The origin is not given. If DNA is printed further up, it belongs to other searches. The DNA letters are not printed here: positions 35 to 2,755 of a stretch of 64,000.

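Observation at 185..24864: Three paralogous ~730-810 aa polytopic membrane proteins with a shared, unassigned C-terminal domain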

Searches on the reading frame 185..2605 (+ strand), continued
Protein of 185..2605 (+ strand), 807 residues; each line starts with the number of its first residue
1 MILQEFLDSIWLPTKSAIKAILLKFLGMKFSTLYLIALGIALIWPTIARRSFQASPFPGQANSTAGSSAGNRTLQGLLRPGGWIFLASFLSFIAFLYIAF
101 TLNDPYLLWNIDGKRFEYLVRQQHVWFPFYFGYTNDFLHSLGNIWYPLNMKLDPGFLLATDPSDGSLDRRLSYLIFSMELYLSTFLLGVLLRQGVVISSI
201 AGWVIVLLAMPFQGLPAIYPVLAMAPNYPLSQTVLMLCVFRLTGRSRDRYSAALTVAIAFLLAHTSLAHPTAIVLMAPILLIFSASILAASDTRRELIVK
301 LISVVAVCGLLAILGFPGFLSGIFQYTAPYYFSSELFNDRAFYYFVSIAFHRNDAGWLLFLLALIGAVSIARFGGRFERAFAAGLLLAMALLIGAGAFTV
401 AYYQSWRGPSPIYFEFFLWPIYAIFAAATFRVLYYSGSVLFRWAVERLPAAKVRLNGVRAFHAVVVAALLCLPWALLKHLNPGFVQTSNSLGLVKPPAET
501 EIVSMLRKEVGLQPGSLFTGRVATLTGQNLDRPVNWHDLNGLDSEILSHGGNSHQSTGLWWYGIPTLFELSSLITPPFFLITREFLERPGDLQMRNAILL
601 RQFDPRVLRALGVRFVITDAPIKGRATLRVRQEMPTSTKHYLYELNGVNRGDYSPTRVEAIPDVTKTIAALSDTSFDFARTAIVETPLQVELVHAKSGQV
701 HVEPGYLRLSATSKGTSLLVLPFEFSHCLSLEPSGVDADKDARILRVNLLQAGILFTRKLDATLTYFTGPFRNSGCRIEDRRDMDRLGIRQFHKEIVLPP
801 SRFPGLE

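Call 42: list_cluster_members(proteins=[P0017, P0018, P0019, P0020, P0023, P0035, P0113, P0127, P0100, P0089])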
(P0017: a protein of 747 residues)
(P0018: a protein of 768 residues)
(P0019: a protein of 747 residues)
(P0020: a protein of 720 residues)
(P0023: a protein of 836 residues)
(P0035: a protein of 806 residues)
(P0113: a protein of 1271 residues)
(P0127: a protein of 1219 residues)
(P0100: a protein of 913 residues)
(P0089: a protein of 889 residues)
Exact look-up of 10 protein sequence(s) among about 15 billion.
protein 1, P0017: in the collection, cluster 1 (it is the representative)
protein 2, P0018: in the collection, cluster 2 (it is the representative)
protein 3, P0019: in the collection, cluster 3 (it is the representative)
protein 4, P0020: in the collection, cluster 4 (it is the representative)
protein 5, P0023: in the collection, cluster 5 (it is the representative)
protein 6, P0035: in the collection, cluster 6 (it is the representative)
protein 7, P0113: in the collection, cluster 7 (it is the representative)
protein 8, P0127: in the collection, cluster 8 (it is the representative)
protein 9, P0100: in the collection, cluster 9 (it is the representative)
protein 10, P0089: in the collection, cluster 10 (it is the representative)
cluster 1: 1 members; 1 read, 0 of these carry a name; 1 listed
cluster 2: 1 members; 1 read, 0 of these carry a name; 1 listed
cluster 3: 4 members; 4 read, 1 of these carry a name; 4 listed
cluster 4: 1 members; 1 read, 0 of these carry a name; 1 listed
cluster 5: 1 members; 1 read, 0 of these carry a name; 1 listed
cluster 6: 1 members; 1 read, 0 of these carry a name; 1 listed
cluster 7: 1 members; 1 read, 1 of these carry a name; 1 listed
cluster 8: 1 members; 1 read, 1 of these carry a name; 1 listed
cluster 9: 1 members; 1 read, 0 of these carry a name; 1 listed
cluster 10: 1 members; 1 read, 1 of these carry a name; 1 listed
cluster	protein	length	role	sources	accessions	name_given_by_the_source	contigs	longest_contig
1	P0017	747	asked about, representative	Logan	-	-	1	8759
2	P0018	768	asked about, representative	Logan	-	-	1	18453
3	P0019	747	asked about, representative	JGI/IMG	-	hypothetical protein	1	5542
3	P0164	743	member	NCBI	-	-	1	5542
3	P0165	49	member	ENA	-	-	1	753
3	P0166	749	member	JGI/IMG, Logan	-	-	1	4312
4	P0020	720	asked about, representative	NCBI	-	-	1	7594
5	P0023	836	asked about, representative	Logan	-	-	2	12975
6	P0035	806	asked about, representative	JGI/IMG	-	-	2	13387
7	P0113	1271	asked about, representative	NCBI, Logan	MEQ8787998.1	MAG: hypothetical protein RIC55_16950 [Pirellulaceae bacterium]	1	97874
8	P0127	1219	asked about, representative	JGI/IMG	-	hypothetical protein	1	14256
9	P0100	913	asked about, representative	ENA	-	-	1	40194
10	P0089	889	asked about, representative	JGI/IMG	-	hypothetical protein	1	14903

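Call 51: find_encoding_contigs(protein=P0006, flank=10000, max_places=1)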
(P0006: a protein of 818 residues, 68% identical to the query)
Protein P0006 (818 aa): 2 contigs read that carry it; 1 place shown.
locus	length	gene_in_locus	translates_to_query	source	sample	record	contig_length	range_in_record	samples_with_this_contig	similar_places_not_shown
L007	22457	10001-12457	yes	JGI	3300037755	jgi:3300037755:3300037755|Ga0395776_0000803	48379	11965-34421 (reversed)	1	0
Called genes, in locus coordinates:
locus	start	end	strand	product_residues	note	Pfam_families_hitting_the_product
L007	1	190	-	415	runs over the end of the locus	PF00535:Glycos_transf_2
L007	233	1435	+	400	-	PF00535:Glycos_transf_2, PF10111:Glyco_tranf_2_2 (weak)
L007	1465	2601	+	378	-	-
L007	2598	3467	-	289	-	PF01370:Epimerase, PF04321:RmlD_sub_bind, PF16363:GDP_Man_Dehyd, PF02719:Polysacc_synt_2 (weak)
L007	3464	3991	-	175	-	PF00908:dTDP_sugar_isom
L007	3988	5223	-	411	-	PF08421:Methyltransf_13, PF13489:Methyltransf_23, PF13649:Methyltransf_25 (weak), PF08241:Methyltransf_11, PF08242:Methyltransf_12, PF08484:Methyltransf_14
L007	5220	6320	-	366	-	PF01370:Epimerase, PF02719:Polysacc_synt_2, PF04321:RmlD_sub_bind, PF01073:3Beta_HSD (weak), PF16363:GDP_Man_Dehyd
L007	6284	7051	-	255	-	PF00483:NTP_transferase, PF12804:NTP_transf_3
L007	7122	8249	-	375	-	-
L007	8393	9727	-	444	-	-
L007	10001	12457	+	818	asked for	-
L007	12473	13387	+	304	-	PF00535:Glycos_transf_2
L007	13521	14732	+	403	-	PF01565:FAD_binding_4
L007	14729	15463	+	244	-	PF00106:adh_short, PF08659:KR, PF13561:adh_short_C2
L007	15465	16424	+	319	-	PF03706:LPG_synthase_TM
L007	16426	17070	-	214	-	PF04321:RmlD_sub_bind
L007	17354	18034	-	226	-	PF13489:Methyltransf_23, PF08241:Methyltransf_11, PF08242:Methyltransf_12, PF13649:Methyltransf_25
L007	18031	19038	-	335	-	PF02779:Transket_pyr, PF02780:Transketolase_C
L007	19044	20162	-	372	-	PF00676:E1_dh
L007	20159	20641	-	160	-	PF00293:NUDIX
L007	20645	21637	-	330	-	PF01370:Epimerase, PF16363:GDP_Man_Dehyd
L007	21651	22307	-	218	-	PF13489:Methyltransf_23, PF07021:MetW, PF13847:Methyltransf_31, PF08241:Methyltransf_11, PF08242:Methyltransf_12, PF13649:Methyltransf_25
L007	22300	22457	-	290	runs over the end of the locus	PF01370:Epimerase, PF04321:RmlD_sub_bind, PF16363:GDP_Man_Dehyd (weak)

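Call 52: find_encoding_contigs(protein=P0014, flank=10000, max_places=1)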
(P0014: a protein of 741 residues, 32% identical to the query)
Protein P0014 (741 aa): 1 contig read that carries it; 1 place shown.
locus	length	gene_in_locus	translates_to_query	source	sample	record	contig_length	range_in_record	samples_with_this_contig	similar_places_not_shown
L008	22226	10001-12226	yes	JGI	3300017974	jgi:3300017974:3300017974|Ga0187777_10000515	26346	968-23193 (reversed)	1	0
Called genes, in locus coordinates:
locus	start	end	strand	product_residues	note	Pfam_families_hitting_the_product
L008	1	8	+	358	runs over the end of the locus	PF04055:Radical_SAM, PF13186:SPASM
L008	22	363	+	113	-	-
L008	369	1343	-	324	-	PF00535:Glycos_transf_2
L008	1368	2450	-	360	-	PF01041:DegT_DnrJ_EryC1, PF01212:Beta_elim_lyase (weak)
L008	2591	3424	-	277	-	PF00551:Formyl_trans_N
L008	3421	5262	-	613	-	PF13522:GATase_6, PF13537:GATase_7, PF00733:Asn_synthase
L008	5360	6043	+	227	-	PF08889:WbqC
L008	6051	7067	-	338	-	PF03706:LPG_synthase_TM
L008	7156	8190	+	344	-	PF01073:3Beta_HSD, PF01370:Epimerase, PF02719:Polysacc_synt_2, PF04321:RmlD_sub_bind, PF13460:NAD_binding_10 (weak), PF16363:GDP_Man_Dehyd, PF07993:NAD_binding_4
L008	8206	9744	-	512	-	PF02310:B12-binding, PF04055:Radical_SAM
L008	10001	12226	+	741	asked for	-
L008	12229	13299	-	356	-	PF04055:Radical_SAM, PF13186:SPASM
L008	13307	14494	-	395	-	PF05050:Methyltransf_21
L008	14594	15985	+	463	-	-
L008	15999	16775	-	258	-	PF02522:Antibiotic_NAT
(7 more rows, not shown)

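Call 53: find_encoding_contigs(protein=P0016, flank=10000, max_places=1)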
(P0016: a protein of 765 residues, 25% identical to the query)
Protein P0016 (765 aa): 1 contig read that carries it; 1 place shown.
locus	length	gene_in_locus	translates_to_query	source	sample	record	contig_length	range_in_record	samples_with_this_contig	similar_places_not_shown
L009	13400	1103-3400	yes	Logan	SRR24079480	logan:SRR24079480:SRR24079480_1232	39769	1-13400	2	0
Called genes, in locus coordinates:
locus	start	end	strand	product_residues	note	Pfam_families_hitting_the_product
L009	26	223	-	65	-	PF13358:DDE_3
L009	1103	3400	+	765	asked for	-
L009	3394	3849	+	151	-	-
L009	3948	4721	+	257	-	PF13489:Methyltransf_23, PF13847:Methyltransf_31 (weak), PF08241:Methyltransf_11, PF08242:Methyltransf_12, PF13649:Methyltransf_25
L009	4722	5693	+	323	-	PF03706:LPG_synthase_TM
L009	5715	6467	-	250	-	PF01209:Ubie_methyltran (weak), PF07021:MetW, PF13489:Methyltransf_23, PF13847:Methyltransf_31, PF08241:Methyltransf_11, PF08242:Methyltransf_12, PF13649:Methyltransf_25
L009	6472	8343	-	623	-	PF13522:GATase_6, PF13537:GATase_7, PF00733:Asn_synthase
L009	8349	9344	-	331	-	PF00535:Glycos_transf_2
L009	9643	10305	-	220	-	-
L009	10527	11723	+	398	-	PF08421:Methyltransf_13, PF13489:Methyltransf_23 (weak), PF08484:Methyltransf_14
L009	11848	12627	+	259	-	PF01061:ABC2_membrane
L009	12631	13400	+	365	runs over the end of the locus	PF00005:ABC_tran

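Call 67: search_solved_structures(query=A5, max_evalue=10, show_alignments=2)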
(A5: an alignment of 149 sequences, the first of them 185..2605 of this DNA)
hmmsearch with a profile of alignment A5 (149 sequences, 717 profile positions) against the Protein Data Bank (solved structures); distinct sequences matched with E-value up to 10: 2.
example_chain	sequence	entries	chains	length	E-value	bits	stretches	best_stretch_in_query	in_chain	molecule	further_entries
3tx3_A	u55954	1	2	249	0.79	11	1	300-386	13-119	Uncharacterized protein involved in cysteine biosynthesis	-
8rx1_G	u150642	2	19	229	3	9.1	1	574-605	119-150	CM1 | Ubiquitin-like protein SMT3,CDK5 regulatory subunit-associated protein 2,Microtubule-assoc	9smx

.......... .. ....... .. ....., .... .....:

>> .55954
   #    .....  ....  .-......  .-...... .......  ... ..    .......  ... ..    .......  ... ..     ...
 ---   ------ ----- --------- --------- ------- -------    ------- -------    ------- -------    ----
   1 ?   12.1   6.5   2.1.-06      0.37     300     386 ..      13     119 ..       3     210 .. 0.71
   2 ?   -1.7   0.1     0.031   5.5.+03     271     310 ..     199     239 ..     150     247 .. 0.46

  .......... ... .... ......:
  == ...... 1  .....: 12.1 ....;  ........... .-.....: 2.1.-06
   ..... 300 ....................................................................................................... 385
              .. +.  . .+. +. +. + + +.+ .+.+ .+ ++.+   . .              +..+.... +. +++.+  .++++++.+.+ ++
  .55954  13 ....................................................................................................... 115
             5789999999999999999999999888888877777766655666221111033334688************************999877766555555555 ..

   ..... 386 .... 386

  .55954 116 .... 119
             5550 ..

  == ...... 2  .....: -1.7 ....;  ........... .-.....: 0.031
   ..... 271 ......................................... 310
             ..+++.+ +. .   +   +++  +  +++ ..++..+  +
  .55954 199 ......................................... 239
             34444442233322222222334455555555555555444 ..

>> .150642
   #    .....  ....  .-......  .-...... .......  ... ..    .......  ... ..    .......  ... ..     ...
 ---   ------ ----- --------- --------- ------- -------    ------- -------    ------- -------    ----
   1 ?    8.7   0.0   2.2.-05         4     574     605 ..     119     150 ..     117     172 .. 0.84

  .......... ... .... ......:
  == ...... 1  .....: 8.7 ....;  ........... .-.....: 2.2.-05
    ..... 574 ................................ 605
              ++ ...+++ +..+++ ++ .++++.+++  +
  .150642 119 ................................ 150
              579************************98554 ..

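Call 70: search_protein_families(library=pfam, alignment_id=A6, max_evalue=1)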
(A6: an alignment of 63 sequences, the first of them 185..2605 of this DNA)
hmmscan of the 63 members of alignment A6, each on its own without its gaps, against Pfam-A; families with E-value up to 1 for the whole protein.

A. member 1, window:185-2605:+ (807 aa): 1 family
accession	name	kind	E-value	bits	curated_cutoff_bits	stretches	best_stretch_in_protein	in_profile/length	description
PF20176.3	DUF6541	-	0.21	10.2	29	1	216-474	234-487/646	Family of unknown function (DUF6541)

B. families by the number of members that match (of 63 scanned): 27 families (the first 25 are shown)
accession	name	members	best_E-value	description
PF11833.13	CPP1-like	1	0.00023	Protein CHAPERONE-LIKE PROTEIN OF POR1-like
PF18294.6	Pept_S41_N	1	0.0014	Peptidase S41 N-terminal domain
PF19536.4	POU2F1_C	1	0.0039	POU domain, class 2, transcription factor 1 C-terminal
PF22588.2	dCache_1_like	1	0.0057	Histidine kinase sensor domain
PF01773.25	Nucleos_tra2_N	1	0.0085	Na+ dependent nucleoside transporter N-terminus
PF11264.13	ThylakoidFormat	1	0.01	Thylakoid formation protein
PF10066.14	DUF2304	1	0.01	Uncharacterized conserved protein (DUF2304)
PF25394.1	PEX6_vert_N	1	0.014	PEX6 N-terminal domain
PF06749.17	DUF1218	1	0.014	Protein of unknown function (DUF1218)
PF04672.18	Methyltransf_19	1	0.016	S-adenosyl methyltransferase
PF14007.11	YtpI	1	0.024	YtpI-like protein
PF13135.11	DUF3947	1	0.025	Protein of unknown function (DUF3947)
PF10067.14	DUF2306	1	0.03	Predicted membrane protein (DUF2306)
PF25449.1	CCDC174_GRSR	1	0.061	CCDC174 alpha/beta GRSR domain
PF12271.14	Chs7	1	0.08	Chitin synthase export chaperone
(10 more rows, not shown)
